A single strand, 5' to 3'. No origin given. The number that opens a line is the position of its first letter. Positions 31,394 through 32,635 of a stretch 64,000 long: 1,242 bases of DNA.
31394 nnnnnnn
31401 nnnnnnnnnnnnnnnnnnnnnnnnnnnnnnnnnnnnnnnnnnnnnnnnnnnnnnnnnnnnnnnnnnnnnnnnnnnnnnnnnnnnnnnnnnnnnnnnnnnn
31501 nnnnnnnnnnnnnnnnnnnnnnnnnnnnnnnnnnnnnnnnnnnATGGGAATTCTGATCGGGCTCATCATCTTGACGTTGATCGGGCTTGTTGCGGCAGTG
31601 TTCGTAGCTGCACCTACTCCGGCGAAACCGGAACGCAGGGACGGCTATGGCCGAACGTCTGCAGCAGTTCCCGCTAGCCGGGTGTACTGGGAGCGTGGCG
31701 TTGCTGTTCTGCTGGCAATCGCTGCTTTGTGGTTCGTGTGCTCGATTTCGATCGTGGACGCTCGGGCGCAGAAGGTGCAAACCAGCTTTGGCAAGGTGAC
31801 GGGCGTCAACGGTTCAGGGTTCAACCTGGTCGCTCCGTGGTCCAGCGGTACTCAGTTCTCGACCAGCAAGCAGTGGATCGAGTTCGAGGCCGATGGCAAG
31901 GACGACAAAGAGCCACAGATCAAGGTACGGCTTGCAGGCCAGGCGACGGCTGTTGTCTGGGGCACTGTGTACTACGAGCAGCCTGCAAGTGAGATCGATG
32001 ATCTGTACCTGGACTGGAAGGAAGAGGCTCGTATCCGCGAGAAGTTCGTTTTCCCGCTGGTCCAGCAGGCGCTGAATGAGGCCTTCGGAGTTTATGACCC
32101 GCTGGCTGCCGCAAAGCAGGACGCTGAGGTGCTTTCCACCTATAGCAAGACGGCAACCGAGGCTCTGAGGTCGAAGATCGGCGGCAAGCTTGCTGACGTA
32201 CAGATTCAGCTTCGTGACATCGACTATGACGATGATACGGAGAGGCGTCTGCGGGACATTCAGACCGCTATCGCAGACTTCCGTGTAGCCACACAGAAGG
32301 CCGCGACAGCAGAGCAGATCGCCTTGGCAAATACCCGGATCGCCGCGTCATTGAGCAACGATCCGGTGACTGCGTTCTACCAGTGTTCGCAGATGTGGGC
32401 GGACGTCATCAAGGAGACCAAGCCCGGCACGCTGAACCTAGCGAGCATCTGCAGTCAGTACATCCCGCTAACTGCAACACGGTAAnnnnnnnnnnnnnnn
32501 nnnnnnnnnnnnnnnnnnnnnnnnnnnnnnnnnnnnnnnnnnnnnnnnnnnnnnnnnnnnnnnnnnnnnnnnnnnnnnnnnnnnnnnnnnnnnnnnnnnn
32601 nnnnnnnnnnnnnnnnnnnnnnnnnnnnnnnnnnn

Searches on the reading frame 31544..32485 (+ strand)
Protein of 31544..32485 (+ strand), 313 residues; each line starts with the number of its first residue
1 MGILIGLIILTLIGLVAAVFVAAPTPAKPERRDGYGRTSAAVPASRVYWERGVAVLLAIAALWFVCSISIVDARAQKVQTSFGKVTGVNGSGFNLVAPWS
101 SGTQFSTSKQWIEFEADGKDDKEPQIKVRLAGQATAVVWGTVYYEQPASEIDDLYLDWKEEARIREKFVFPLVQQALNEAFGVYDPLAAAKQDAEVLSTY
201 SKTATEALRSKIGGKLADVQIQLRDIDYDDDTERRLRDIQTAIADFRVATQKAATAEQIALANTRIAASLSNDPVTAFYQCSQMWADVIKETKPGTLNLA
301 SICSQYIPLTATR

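Call 19: search_protein_families(library=phrogs, proteins=[window:31544-32485:+], max_evalue=0.001)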
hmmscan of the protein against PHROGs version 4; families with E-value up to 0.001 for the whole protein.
window:31544-32485:+ (313 aa): 1 family
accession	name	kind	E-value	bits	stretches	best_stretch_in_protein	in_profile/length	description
phrog_200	-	other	6e-28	99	1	29-285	71-334/379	lipoprotein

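Call 20: search_protein_families(library=pfam, proteins=[window:31544-32485:+], max_evalue=0.001)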
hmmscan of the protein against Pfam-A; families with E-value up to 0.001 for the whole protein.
window:31544-32485:+ (313 aa): 1 family
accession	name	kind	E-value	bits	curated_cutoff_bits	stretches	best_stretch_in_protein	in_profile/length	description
PF01145.31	Band_7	-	2.2e-10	41.3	23.6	1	76-253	8-169/176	SPFH domain / Band 7 family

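Call 32: find_related_loci(query=window:31544-32482:+, collection=viral_contigs, flank=8000)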
Query window:31544-32482:+ (313 aa) in viral_contigs; peptide patterns used: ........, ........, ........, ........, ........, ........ (x = any residue, [..] = any of these).
10 stretches matched a pattern, but none encodes a relative of the query by tblastn (E <= 1e-3).

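Call 35: find_homologous_proteins(query=window:31544-32482:+, max_evalue=1e-10)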
Query window:31544-32482:+ (313 aa): 9 proteins with E <= 1e-10 among 7502 candidates.
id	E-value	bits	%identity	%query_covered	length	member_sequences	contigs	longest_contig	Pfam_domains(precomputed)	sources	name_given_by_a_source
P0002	7.7e-201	683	100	100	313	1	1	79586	PF01145.32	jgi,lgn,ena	-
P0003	9.5e-143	493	72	100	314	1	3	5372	PF01145.32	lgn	-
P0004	1.8e-138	479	72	98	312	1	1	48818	PF01145.32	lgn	-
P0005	1.4e-128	446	68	98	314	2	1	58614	PF01145.32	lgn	-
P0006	3.0e-85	304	56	86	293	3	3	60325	PF01145.32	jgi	-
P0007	9.8e-85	302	58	81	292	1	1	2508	PF01145.32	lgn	-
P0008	2.0e-76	275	49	86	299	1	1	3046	PF01145.32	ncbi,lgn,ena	ncbi:MAG TPA: SPFH domain-containing protein [Pseudonocardia sp.]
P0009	1.8e-19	88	33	69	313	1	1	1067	PF01145.32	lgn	-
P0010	6.8e-14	70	25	77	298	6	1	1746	PF01145.32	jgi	-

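Call 36: find_encoding_contigs(protein=P0004, flank=10000, max_places=3)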
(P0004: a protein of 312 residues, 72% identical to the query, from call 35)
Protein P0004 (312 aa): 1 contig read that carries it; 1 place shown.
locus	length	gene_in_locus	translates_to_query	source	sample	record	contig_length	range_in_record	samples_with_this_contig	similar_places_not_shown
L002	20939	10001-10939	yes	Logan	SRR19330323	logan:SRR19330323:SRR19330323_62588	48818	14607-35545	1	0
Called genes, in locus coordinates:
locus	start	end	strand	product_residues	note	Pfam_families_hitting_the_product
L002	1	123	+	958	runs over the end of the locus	PF09250:Prim-Pol, PF08706:D5_N, PF19263:DUF5906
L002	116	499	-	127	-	-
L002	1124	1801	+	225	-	-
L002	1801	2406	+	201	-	-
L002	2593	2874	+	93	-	PF24071:Phage_zn_bind_3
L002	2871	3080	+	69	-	-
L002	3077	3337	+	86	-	-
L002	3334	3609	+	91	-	-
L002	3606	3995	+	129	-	-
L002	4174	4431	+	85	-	-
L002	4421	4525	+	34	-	-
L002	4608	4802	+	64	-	-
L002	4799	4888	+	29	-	-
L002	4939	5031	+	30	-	-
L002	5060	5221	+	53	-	-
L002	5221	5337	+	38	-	-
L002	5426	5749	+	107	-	-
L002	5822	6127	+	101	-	-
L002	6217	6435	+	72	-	-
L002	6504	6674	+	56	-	-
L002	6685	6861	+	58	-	-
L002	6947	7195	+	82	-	-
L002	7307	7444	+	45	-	-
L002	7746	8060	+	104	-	-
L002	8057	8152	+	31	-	-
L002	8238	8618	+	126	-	-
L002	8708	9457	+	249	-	PF10979:DUF2786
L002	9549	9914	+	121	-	PF23969:DUF7296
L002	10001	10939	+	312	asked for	PF01145:Band_7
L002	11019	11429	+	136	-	-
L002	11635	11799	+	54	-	-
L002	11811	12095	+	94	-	-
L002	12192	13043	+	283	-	-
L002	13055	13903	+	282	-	-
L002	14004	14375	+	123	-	-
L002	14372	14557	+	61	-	-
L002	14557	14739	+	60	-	-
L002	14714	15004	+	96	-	-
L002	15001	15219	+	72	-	-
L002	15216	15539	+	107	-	-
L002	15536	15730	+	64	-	-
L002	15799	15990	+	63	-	-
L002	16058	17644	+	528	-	-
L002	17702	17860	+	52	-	-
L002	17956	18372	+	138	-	-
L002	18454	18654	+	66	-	-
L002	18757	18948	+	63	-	-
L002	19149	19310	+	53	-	-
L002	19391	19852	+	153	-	PF04686:SsgA (faint)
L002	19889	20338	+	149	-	PF07098:DUF1360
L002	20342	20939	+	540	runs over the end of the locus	-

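Call 37: find_encoding_contigs(protein=P0005, flank=10000, max_places=3)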
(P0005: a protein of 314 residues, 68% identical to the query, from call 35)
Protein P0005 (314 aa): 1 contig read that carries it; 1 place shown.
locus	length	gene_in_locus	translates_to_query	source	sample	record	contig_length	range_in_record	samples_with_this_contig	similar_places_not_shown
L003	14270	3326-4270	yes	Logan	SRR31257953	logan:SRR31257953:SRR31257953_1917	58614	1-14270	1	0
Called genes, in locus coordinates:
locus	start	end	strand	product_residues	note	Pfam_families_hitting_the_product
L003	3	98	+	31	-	?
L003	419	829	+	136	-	-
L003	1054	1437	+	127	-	-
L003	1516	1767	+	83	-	-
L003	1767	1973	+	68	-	-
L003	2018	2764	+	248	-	PF10979:DUF2786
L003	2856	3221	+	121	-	PF23969:DUF7296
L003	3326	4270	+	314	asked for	PF01145:Band_7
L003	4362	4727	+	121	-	-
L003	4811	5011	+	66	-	-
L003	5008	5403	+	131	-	-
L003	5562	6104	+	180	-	-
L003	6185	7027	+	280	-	-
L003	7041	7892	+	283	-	-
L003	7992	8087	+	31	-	-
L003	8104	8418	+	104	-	-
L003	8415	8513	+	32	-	-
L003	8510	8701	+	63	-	-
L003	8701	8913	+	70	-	-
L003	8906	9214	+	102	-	-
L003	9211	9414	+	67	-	-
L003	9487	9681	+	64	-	-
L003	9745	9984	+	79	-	PF24729:Acb2_Tad1_hairpin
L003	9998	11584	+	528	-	-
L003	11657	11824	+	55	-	-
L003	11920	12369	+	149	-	-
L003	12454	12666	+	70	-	-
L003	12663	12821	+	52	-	-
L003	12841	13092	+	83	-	-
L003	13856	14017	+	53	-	-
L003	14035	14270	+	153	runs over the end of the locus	PF04686:SsgA (weak)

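Call 38: find_encoding_contigs(protein=P0006, flank=10000, max_places=3)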
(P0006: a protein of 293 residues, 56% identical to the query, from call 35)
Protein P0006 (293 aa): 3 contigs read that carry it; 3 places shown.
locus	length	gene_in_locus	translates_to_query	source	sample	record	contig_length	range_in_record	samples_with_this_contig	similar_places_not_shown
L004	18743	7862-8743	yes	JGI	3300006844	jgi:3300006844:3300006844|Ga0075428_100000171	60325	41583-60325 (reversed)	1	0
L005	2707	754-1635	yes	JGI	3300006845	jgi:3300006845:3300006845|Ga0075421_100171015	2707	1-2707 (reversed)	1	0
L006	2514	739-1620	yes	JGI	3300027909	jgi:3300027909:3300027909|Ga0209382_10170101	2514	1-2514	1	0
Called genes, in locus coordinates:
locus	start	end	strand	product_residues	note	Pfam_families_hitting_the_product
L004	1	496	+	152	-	?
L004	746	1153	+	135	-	-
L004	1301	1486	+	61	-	-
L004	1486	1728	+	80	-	-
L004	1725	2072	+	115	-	-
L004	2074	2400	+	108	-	-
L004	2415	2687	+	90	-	-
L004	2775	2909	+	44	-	-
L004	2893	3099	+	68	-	PF12728:HTH_17, PF13411:MerR_1, PF00376:MerR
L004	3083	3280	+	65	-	-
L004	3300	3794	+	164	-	-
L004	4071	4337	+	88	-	-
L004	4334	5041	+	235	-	-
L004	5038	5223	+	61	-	-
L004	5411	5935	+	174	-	-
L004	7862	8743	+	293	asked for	PF01145:Band_7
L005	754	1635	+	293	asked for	PF01145:Band_7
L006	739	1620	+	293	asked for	PF01145:Band_7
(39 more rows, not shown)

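Call 39: find_encoding_contigs(protein=P0003, flank=10000, max_places=3)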
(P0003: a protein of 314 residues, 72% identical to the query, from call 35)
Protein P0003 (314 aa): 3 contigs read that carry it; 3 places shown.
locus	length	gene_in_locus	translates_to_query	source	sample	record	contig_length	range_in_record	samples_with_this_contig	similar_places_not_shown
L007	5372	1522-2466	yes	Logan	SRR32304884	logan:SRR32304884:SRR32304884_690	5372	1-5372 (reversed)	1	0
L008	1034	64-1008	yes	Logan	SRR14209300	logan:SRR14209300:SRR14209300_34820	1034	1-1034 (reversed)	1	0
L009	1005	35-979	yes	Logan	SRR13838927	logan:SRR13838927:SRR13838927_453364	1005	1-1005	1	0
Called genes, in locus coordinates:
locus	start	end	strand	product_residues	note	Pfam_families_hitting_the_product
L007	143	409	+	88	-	-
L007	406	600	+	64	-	PF08271:Zn_Ribbon_TF (faint)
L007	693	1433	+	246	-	PF10979:DUF2786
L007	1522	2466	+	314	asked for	PF01145:Band_7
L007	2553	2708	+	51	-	-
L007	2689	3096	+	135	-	-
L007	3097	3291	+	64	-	-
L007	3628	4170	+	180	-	-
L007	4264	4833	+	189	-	-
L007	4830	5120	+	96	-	-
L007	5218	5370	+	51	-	?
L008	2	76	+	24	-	?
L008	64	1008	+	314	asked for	PF01145:Band_7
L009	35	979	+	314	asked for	PF01145:Band_7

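Call 106: search_protein_families(library=padloc, proteins=[L002:7746-8057:+], max_evalue=0.01)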
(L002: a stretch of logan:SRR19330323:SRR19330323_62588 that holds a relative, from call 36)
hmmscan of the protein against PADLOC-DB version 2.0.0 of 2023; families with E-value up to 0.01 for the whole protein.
L002:7746-8057:+ (104 aa): 0 families
